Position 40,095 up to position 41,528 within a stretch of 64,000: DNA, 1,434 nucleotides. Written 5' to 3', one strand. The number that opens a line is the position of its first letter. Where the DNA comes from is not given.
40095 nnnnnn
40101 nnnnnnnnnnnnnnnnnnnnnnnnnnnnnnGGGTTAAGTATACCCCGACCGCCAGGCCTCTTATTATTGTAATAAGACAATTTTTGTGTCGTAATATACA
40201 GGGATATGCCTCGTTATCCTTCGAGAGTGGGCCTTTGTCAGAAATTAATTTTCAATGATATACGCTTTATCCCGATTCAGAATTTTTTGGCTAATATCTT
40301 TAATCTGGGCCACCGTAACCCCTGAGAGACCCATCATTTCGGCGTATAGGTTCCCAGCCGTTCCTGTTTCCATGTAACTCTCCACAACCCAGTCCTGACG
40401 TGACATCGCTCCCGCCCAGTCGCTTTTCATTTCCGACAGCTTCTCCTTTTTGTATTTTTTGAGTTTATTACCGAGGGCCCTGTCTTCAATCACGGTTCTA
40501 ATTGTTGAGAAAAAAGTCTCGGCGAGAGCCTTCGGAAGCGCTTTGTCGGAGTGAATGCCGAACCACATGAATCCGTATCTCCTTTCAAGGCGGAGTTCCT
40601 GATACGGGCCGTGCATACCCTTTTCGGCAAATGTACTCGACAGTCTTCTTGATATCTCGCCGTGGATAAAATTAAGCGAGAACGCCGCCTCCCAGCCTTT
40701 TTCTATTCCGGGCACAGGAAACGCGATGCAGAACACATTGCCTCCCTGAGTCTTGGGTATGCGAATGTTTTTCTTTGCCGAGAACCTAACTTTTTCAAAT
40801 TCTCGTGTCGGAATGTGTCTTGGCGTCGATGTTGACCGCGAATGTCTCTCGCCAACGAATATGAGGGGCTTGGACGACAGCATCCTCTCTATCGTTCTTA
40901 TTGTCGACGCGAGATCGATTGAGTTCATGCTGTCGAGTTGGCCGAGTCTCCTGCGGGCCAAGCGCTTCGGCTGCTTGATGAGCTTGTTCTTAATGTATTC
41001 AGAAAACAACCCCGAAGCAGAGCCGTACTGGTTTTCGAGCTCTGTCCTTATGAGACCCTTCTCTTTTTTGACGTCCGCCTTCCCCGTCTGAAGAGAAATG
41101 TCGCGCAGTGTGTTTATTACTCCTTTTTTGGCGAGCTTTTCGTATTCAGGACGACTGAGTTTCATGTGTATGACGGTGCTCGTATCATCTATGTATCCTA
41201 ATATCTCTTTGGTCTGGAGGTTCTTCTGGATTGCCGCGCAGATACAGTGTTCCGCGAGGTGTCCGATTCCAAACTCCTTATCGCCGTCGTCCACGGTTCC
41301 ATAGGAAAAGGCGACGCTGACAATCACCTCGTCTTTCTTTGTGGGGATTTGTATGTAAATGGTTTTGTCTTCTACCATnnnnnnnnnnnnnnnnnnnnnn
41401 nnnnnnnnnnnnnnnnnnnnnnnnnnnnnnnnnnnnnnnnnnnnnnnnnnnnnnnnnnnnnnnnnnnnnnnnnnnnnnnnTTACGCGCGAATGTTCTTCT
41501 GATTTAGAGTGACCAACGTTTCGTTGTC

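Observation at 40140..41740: AT-richer islet carrying an M16-like HxxEH peptidase candidate and a tiny basic protein with a perfect Shine-Dalgarno and TTG start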

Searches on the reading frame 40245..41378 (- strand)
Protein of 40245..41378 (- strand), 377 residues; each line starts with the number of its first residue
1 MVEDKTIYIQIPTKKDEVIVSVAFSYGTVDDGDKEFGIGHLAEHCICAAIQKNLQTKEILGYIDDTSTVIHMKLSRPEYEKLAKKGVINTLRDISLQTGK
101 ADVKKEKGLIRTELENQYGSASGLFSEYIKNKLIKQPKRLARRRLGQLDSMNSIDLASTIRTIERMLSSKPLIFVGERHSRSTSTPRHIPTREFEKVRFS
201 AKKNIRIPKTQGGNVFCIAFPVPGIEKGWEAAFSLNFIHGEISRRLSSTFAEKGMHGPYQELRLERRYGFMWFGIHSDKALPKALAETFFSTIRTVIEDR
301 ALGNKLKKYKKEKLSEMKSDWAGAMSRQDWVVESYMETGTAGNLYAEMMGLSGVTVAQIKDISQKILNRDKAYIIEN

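Call 5: search_protein_families(library=pfam, proteins=[window:40245-41378:-], max_evalue=1)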
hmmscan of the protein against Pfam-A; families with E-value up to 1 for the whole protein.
window:40245-41378:- (377 aa): 1 family
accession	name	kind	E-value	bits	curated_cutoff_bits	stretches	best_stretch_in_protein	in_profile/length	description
PF14648.11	FAM91_C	-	0.15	11.3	25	1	13-107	239-334/447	FAM91 C-terminus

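Call 6: search_protein_families(library=ncbifam, proteins=[window:40245-41378:-], max_evalue=1)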
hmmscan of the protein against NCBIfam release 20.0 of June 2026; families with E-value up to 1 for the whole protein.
window:40245-41378:- (377 aa): 2 families
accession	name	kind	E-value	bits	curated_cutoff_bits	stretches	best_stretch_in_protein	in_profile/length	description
NF047421.1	YfmH_fam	equivalog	0.0018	17.5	250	1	230-372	278-416/425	EF-P 5-aminopentanol modification-associated protein YfmH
TIGR01615.1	A_thal_3542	domain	0.097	12.5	80.05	1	125-178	32-85/131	uncharacterized plant-specific domain TIGR01615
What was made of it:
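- On KGG stress-induced repeat proteins (Pfam PF10685): The window protein gives no Pfam or NCBIfam hit (calls 5, 6).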

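Call 7: find_homologous_proteins(query=window:40245-41378:-, max_evalue=0.001)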
Query window:40245-41378:- (377 aa): 2 proteins with E <= 0.001 among 3541 candidates.
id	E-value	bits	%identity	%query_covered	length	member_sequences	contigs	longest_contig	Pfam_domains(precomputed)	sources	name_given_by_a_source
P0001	2.6e-248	841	100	100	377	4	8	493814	-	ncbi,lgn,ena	-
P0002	3.6e-83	298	39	99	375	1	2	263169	-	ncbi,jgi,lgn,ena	ncbi:MAG: hypothetical protein WC763_00080 [Candidatus Paceibacterota bacterium]|jgi:hypothetical pr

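Call 8: search_solved_structures(query=window:40245-41378:-, max_evalue=10, show_alignments=3)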
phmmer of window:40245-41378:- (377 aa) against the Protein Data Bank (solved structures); distinct sequences matched with E-value up to 10: 1.
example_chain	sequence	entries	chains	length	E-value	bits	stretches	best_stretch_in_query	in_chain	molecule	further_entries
8es4_E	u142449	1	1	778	0.13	14.5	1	20-118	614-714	Gp40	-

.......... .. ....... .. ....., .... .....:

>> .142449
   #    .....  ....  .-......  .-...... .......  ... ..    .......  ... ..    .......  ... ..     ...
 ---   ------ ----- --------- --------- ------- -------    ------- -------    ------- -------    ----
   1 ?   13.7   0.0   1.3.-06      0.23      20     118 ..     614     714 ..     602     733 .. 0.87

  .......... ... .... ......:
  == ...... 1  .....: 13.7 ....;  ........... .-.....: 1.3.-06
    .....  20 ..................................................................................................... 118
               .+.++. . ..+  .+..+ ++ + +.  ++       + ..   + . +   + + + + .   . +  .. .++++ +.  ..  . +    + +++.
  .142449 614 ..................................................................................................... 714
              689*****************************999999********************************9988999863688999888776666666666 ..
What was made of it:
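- Tried and rejected: A single-sequence PDB search was also uninformative (calls 5, 6, 8).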

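Call 11: find_encoding_contigs(protein=P0002, flank=6000, max_places=4)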
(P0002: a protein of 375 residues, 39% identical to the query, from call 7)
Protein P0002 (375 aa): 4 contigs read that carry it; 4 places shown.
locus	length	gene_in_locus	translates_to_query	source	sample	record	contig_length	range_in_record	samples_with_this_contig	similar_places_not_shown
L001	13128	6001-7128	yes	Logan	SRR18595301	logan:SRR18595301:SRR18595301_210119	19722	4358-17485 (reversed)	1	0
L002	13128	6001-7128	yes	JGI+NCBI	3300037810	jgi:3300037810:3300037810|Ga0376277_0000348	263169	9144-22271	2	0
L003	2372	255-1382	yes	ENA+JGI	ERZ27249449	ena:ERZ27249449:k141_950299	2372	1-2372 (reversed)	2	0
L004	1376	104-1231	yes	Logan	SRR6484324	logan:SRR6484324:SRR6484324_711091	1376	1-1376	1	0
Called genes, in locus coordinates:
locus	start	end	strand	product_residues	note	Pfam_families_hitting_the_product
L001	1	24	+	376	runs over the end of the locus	PF00226:DnaJ, PF01556:DnaJ_C, PF00684:DnaJ_CXXCXGXG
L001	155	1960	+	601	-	PF00664:ABC_membrane, PF00005:ABC_tran, PF02463:SMC_N (weak)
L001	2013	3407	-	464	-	PF03308:MeaB (faint), PF00005:ABC_tran, PF02367:TsaE (faint), PF02463:SMC_N (faint), PF13175:AAA_15 (faint), PF13481:AAA_25 (faint), PF13555:AAA_29 (weak), PF00005:ABC_tran, +8 more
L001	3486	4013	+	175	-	PF01936:NYN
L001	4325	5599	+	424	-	PF05631:MFS_5 (weak), PF07690:MFS_1, PF05977:MFS_3, PF07690:MFS_1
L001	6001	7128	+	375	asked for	-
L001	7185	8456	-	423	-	PF01071:GARS_A, PF02843:GARS_C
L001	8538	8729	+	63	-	-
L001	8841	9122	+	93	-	-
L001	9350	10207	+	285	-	PF00892:EamA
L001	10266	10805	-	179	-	PF00856:SET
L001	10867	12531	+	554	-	PF00512:HisKA, PF02518:HATPase_c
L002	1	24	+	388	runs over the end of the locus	PF00226:DnaJ, PF01556:DnaJ_C, PF00684:DnaJ_CXXCXGXG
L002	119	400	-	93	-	-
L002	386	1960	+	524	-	PF00664:ABC_membrane, PF00005:ABC_tran, PF02463:SMC_N (weak)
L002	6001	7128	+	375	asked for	-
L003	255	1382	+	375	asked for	-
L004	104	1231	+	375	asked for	-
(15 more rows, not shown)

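Call 14: find_encoding_contigs(protein=P0001, flank=8000, max_places=6)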
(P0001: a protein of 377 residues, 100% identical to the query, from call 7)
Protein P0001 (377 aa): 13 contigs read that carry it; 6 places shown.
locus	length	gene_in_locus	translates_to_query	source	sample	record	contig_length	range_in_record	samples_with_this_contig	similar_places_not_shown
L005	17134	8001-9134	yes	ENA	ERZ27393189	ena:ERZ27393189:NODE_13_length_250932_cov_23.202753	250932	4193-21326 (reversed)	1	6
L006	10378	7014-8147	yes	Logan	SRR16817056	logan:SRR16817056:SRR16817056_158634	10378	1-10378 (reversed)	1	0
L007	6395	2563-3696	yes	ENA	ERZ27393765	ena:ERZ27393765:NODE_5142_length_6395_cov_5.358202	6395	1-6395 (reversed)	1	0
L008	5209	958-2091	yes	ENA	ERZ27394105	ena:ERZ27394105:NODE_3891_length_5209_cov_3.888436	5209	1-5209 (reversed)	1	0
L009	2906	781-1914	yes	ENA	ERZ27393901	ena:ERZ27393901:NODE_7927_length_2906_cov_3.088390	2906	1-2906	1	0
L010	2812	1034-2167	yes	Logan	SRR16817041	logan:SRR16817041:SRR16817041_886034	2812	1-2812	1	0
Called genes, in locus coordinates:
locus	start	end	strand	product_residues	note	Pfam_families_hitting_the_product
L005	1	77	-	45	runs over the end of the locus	-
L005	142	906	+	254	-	PF07963:N_methyl, PF13385:Laminin_G_3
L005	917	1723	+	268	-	PF07963:N_methyl, PF13385:Laminin_G_3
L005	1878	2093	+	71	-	-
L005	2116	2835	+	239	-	PF02616:SMC_ScpA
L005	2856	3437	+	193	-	PF04079:SMC_ScpB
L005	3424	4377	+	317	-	PF00768:Peptidase_S11, PF13354:Beta-lactamase2 (weak)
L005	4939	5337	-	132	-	-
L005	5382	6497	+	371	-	PF01098:FTSW_RODA_SPOVE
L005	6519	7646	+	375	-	PF03033:Glyco_transf_28, PF04101:Glyco_tran_28_C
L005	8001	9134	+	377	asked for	-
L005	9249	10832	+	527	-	PF00749:tRNA-synt_1c, PF19269:Anticodon_2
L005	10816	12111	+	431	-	PF01551:Peptidase_M23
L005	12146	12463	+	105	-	-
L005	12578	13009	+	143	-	PF27854:Heavy_Cys_CGP (weak)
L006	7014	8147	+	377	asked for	-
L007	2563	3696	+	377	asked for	-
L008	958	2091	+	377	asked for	-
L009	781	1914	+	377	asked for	-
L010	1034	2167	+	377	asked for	-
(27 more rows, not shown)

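Call 23: search_protein_representatives(alignment_id=A1)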
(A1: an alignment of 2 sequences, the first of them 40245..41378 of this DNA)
Query: 2 sequences, 378 profile positions. Proteins with E-value up to 0.001 (for the whole library): 54; up to 1e-10: 28; up to 1e-30: 18. The best 54 are listed.
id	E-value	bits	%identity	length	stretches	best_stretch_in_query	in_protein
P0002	1.5e-216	735.0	-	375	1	1-377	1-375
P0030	4.3e-97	341.8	-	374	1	3-376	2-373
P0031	4.6e-64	233.1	-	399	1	6-376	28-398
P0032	2.7e-60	220.7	-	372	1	4-377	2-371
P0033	1.7e-57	211.5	-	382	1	5-376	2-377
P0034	5.5e-57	209.8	-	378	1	5-377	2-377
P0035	2.1e-54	201.3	-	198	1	4-182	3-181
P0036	4.0e-52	193.8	-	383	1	6-377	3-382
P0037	4.9e-46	173.8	-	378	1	7-373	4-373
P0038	1.2e-43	165.9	-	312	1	68-378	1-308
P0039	4.7e-43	164.0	-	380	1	7-376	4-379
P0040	6.6e-43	163.5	-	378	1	4-376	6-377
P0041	1.8e-41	158.8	-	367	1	9-368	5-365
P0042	2.4e-39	151.7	-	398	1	6-376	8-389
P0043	4.5e-38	147.6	-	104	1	295-378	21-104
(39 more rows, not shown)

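Call 25: search_solved_structures(query=A4, max_evalue=1, show_alignments=2)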
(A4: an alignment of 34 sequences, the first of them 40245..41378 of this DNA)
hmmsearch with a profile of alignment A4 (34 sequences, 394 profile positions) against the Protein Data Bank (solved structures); distinct sequences matched with E-value up to 1: 103 (the best 60 are shown).
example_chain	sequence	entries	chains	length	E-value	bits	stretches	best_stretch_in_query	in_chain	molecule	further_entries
3hdi_A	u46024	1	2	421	1.8e-23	86.5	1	21-382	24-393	Processing protease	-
8zno_B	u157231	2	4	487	7.4e-23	84.5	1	23-386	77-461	Mitochondrial-processing peptidase subunit beta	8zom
1hr6_B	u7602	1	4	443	7.8e-22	81.1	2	17-182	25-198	MITOCHONDRIAL PROCESSING PEPTIDASE BETA SUBUNIT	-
7jrg_A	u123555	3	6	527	1.3e-21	80.3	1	23-386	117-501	Mitochondrial-processing peptidase subunit beta, mitochondrial isoform X1 | MPP-beta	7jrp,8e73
8bep_B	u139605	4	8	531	7.4e-21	77.9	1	22-389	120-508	Probable mitochondrial-processing peptidase subunit beta, mitochondrial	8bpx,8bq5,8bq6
1hr7_B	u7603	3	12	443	4.9e-20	75.2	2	17-182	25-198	MITOCHONDRIAL PROCESSING PEPTIDASE BETA SUBUNIT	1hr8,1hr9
6ofs_A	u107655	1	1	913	1.8e-19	73.3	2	18-335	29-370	Probable zinc protease PqqL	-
9g9t_D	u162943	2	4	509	3e-18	69.3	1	23-385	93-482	Putative peptidase M16 family protein | Putative peptidase M16 family potein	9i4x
9h5r_B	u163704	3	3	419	4e-18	68.9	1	26-391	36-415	Clan ME, family M16, insulinase-like metallopeptidase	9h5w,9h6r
8ab6_A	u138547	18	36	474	7.2e-18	68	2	23-186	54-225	YALI0A14806p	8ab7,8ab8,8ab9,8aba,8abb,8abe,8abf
5euf_A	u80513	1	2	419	9.2e-18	67.7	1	5-389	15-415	Protease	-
9f5x_1M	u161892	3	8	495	4.6e-15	58.8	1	23-384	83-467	MPP-Beta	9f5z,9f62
3cwb_A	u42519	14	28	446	6.6e-15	58.3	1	24-380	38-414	MITOCHONDRIAL UBIQUINOL-CYTOCHROME-C REDUCTASE COMPLEX CORE PROTEIN I | UBIQUINOL-CYTOCHROME-C REDUCTASE COMPLEX CORE PROTEIN I, MITOCHONDRIAL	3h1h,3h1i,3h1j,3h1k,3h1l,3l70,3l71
9fq7_3A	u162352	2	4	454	1.3e-13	54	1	18-378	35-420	Mitochondrial processing peptidase beta subunit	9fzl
8q1b_A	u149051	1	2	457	3.1e-12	49.5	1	26-200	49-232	Probable mitochondrial-processing peptidase subunit beta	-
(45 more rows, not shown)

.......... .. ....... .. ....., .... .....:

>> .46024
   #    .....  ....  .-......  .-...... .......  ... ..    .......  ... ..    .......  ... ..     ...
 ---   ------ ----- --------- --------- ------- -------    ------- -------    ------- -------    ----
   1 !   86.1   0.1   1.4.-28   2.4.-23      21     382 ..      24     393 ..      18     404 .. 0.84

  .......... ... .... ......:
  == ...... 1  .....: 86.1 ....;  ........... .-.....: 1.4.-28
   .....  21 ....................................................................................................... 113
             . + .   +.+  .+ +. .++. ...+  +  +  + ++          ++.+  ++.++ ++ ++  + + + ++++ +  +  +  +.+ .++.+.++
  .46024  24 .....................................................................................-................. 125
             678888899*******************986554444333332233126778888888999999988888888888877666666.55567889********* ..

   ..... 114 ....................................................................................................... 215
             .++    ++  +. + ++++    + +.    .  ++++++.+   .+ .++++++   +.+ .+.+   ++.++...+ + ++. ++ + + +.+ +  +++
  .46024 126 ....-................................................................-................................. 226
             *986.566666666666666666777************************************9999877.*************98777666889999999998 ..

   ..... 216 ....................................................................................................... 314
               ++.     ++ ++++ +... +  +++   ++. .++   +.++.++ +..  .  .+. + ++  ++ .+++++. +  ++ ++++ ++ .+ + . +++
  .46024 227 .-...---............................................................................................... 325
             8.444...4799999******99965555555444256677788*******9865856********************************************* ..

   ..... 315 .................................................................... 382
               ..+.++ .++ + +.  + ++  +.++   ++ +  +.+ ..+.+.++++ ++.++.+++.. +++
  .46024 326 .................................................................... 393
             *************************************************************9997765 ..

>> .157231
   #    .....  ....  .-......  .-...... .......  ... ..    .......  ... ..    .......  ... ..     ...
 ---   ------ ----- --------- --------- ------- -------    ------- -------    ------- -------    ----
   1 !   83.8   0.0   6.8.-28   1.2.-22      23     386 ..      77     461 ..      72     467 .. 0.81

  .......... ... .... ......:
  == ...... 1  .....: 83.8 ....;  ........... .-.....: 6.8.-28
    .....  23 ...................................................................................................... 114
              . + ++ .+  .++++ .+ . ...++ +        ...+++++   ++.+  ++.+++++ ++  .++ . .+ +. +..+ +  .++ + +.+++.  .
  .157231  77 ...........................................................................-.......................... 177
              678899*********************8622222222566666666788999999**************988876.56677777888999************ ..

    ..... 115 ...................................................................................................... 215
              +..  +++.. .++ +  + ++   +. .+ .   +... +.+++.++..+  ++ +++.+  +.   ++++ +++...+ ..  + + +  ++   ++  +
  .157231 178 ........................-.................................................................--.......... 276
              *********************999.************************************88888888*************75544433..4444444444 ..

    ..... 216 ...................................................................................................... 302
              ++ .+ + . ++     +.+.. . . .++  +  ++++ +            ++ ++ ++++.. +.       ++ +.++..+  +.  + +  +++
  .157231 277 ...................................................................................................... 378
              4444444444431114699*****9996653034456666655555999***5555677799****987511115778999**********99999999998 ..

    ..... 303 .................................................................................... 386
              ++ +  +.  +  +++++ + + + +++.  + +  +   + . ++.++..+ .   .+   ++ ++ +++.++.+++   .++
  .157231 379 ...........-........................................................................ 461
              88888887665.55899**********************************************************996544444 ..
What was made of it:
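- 40245..41378 (-): 377-aa divergent M16B-type zinc peptidase with both domains; no N-terminal signal sequence seen by eye (not checked with a predictor). The broader profile hits 3hdi at 1.8e-23 (call 25).
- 41040..41063 (-): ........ (E106...E113), the M16 E-x6-E segment; E113 is the inferred third zinc ligand. The segment aligns with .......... of 3hdi (call 25).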

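Call 26: search_protein_families(library=pfam, alignment_id=A4, max_evalue=0.01)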
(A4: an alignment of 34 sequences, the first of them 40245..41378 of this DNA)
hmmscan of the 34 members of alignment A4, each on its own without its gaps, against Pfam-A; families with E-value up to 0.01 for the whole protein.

A. member 1, window:40245-41378:- (377 aa): 0 families

B. families by the number of members that match (of 34 scanned): 5 families
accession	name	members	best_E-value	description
PF00675.25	Peptidase_M16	20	6.8e-10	Insulinase (Peptidase family M16)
PF05193.26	Peptidase_M16_C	15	4.6e-19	Peptidase M16 inactive domain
PF06856.16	AcMNPV_Orf17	1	0.0066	Autographa californica nuclear polyhedrosis virus (AcMNPV), Orf17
PF16754.10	Pesticin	1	0.0083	Bacterial toxin homologue of phage lysozyme, C-term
PF23999.1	CUSTOS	1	0.009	CUSTOS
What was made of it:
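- On Peptidase family M16 (inverzincins), subfamily M16B: 20 of 34 aligned relatives hit Peptidase_M16 and 15 of 34 hit M16_C (call 26).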
